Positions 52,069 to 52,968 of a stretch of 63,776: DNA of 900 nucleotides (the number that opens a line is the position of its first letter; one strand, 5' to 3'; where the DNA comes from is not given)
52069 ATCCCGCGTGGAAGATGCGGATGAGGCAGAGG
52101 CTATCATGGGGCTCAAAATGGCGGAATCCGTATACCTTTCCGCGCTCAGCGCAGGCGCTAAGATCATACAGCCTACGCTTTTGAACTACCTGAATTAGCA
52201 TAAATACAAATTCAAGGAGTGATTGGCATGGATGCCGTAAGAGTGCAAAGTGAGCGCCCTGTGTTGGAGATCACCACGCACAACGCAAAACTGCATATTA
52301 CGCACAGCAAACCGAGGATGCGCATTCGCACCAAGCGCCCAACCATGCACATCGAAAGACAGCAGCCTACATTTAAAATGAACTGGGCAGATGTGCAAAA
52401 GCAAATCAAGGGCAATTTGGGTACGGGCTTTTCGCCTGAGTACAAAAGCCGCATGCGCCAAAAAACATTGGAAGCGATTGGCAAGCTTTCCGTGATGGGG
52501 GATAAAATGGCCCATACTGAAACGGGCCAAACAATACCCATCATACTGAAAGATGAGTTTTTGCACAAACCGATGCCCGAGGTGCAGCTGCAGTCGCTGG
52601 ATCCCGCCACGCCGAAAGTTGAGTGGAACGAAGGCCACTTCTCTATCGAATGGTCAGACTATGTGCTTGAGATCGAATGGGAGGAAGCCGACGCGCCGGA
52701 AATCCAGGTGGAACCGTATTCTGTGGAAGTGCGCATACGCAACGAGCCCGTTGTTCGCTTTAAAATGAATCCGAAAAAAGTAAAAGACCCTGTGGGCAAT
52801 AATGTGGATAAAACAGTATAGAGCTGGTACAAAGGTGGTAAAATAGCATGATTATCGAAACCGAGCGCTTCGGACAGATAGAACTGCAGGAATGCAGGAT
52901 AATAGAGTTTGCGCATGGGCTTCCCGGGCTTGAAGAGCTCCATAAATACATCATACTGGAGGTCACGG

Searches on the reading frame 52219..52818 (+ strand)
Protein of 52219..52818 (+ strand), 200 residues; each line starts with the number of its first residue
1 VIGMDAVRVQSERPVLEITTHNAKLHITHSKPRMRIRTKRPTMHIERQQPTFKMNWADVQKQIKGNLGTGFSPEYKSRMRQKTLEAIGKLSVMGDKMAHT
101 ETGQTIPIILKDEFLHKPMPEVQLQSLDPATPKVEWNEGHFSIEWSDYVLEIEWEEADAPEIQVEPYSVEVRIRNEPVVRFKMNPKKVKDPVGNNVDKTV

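Call 30: search_protein_families(library=pfam, proteins=[window:52219-52818:+], max_evalue=0.00001)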
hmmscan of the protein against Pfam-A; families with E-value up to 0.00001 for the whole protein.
window:52219-52818:+ (200 aa): 1 family
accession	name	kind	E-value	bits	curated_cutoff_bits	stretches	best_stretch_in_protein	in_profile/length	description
PF20074.4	DUF6470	-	7.8e-23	81.4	28.9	1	8-181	2-176/178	Family of unknown function (DUF6470)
